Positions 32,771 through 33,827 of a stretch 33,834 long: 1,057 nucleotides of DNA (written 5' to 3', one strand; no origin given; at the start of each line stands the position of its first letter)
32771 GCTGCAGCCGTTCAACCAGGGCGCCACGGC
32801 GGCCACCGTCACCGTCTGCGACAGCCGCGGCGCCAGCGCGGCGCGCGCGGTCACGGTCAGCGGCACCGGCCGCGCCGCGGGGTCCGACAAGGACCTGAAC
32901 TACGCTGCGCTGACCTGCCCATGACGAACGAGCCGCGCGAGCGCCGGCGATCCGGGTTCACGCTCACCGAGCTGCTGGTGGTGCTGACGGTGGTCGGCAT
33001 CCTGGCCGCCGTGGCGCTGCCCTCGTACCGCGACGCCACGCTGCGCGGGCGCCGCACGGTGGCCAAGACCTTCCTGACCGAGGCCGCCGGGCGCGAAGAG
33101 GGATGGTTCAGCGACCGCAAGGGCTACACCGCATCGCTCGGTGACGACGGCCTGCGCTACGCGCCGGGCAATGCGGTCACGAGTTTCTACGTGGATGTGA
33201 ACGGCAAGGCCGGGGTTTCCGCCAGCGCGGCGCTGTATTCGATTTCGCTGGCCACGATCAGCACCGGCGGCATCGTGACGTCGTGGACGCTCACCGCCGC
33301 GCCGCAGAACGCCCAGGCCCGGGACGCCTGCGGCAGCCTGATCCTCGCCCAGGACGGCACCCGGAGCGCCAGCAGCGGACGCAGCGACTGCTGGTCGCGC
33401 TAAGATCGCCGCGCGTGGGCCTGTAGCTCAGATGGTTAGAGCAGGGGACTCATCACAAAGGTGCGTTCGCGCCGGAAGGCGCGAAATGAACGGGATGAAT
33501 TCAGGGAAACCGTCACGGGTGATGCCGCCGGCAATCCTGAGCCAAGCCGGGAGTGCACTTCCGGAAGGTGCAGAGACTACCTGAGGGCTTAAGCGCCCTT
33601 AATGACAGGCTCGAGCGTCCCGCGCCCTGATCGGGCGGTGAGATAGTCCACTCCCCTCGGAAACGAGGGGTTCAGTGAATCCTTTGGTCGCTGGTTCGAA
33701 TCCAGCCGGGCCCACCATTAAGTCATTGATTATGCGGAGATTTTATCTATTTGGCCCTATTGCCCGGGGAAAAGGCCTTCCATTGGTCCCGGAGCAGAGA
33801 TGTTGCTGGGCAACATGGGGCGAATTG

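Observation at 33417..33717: tRNA(CAU) gene split by a ~224-nt group I intron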

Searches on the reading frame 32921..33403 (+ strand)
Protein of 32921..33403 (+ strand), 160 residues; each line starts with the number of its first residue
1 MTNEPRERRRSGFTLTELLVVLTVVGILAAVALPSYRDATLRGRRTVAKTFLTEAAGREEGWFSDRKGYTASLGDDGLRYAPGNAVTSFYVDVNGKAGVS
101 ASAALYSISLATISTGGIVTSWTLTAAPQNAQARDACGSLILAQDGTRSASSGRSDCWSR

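Call 13: find_encoding_contigs(protein=window:32921-33403:+, flank=10000, max_places=4)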
Protein window:32921-33403:+ (160 aa): 5 contigs read that carry it; 3 places shown.
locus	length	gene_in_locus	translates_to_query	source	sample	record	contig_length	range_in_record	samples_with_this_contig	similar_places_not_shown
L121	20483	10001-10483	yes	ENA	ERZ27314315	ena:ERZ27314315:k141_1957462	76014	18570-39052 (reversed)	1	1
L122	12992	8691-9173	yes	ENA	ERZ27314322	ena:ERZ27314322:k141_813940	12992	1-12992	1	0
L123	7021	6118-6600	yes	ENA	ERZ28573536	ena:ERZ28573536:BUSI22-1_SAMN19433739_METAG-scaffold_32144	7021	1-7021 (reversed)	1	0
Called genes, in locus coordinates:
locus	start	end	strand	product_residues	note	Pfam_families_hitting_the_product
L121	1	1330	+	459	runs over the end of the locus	-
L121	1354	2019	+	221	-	-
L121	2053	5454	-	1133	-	PF05567:T4P_PilY1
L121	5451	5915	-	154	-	PF14341:PilX_N (weak)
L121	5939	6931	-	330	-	PF07963:N_methyl (weak), PF16074:PilW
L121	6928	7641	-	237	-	PF22150:Tt1218-like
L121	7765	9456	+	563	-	PF00291:PALP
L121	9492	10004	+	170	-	PF12019:GspH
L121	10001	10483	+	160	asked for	PF07963:N_methyl, PF16732:ComP_DUS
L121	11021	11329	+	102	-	-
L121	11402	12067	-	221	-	PF00230:MIP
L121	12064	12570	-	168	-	PF01451:LMWPc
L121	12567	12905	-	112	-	PF12840:HTH_20, PF01022:HTH_5 (weak)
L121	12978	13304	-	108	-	PF05016:ParE_toxin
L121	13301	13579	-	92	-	PF02604:PhdYeFM_antitox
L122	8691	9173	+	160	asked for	PF07963:N_methyl, PF16732:ComP_DUS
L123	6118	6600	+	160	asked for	PF07963:N_methyl, PF16732:ComP_DUS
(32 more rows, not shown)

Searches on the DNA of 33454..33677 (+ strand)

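Call 57: search_dna_similar(query=window:33454-33677:+, collection=phages, mode=distant, max_rows=30, max_evalue=0.001)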
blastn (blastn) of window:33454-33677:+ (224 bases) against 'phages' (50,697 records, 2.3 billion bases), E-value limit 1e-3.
Records with a match: 25; places in all: 25; records where one place covers at least 80% of the query: 0.
Best place of each record, by identity: 80-90% 2; 60-80% 23.
By first word of the organism name: Synechococcus 8; uncultured 5; Klebsiella 5; Ralstonia 2; Vibrio 2; Escherichia 2; Cyanophage 1.
By host as written in the record: - 8; Klebsiella pneumoniae 3; Ralstonia pseudosolanacearum (NCPPB 4694) 2; Synechococcus sp. KCZYC6 2; Vibrio sp. 11985 2; Synechococcus sp. SynWH7803 2; Synechococcus sp. CBW1002 2; Klebsiella pneumoniae KP13 1; and 3 more.
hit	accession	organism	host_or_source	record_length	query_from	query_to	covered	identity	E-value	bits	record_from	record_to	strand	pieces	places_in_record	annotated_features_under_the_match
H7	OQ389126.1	Ralstonia phage BOESR1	Ralstonia pseudosolanacearum (NCPPB ...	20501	43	211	75%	71.3%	2e-7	61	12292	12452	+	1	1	DNA polymerase I | DNA polymerase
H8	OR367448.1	Ralstonia phage BOESR1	Ralstonia pseudosolanacearum (NCPPB ...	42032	43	211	75%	71.3%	2e-7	61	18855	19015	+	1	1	DNA polymerase I | DNA polymerase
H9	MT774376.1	uncultured phage cr55_1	human feces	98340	79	197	53%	73.0%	5e-9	67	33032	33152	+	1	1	hypothetical protein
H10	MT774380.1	uncultured phage cr1_1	human feces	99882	79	197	53%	73.0%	5e-9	67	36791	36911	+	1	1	hypothetical protein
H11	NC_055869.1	uncultured phage cr55_1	human feces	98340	79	197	53%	73.0%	5e-9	67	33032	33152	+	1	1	HNH endonuclease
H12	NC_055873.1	uncultured phage cr1_1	human feces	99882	79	197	53%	73.0%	5e-9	67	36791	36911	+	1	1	HNH endonuclease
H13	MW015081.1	Synechococcus phage S-SRM01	Synechococcus sp. KCZYC6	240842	112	211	45%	75.0%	1e-9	69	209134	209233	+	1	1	none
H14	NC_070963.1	Synechococcus phage S-SRM01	Synechococcus sp. KCZYC6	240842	112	211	45%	75.0%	1e-9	69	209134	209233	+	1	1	none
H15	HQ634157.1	Vibrio phage 11895-B1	Vibrio sp. 11985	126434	40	132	42%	76.3%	4e-10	70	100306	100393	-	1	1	hypothetical protein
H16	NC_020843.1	Vibrio phage 11895-B1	Vibrio sp. 11985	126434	40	132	42%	76.3%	4e-10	70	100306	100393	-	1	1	terminase large subunit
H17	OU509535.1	Klebsiella pneumoniae phage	not known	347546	36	126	41%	76.9%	4e-10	71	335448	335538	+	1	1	record has no annotation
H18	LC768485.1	Klebsiella phage phiKp_21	Klebsiella pneumoniae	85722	36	126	41%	76.9%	4e-10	71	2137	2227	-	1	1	none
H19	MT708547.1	Klebsiella phage Muenster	Klebsiella pneumoniae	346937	36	126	41%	75.8%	5e-9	66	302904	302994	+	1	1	none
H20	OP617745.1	Klebsiella phage KP13-7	Klebsiella pneumoniae KP13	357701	36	126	41%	75.8%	5e-9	66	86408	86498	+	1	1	none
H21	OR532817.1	Klebsiella phage RCIP0023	Klebsiella pneumoniae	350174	36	126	41%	75.8%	5e-9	66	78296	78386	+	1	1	none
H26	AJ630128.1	Synechococcus phage S-PM2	Synechococcus sp. SynWH7803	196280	112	201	40%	74.4%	9e-6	56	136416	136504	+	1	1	PsbA: photosystem II D1 protein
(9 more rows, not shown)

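Call 58: get_annotated_region(hit=H8, flank=400)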
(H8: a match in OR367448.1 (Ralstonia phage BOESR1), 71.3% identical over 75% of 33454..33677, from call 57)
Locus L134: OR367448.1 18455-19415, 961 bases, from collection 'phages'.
description: Ralstonia phage BOESR1, complete genome.
organism: Ralstonia phage BOESR1 (NCBI taxid 3034917)
taxonomy: Viruses; Duplodnaviria; Heunggongvirae; Uroviricota; Caudoviricetes; Autographiviridae; Gyeongsanvirus
host: Ralstonia pseudosolanacearum (NCPPB 4694); source: -; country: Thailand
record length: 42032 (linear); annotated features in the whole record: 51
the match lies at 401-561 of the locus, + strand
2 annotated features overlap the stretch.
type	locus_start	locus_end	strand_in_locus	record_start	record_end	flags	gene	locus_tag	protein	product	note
CDS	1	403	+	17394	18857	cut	-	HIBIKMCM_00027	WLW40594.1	DNA polymerase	-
CDS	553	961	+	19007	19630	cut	-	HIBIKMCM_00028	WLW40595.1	DNA polymerase I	-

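Call 59: get_annotated_region(hit=H26, flank=300)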
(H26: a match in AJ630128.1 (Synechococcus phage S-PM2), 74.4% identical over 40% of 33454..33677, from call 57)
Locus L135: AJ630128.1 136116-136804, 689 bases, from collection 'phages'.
description: Bacteriophage S-PM2 complete genome.
organism: Synechococcus phage S-PM2 (NCBI taxid 238854)
taxonomy: Viruses; Duplodnaviria; Heunggongvirae; Uroviricota; Caudoviricetes; Kyanoviridae; Nodensvirus; Nodensvirus spm2
host: Synechococcus sp. SynWH7803; source: sea water; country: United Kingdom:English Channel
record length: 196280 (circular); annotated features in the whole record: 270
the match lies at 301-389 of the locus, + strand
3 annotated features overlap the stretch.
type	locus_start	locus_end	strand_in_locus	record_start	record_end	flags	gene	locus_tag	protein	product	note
CDS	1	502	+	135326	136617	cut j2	PsbA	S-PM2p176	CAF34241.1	photosystem II D1 protein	T4-LIKE GC: 280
misc_RNA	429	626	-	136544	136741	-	-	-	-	-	Cyanophage Functional RNA 1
CDS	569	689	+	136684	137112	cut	F-CphI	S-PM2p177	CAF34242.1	homing endonuclease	T4-LIKE GC: 866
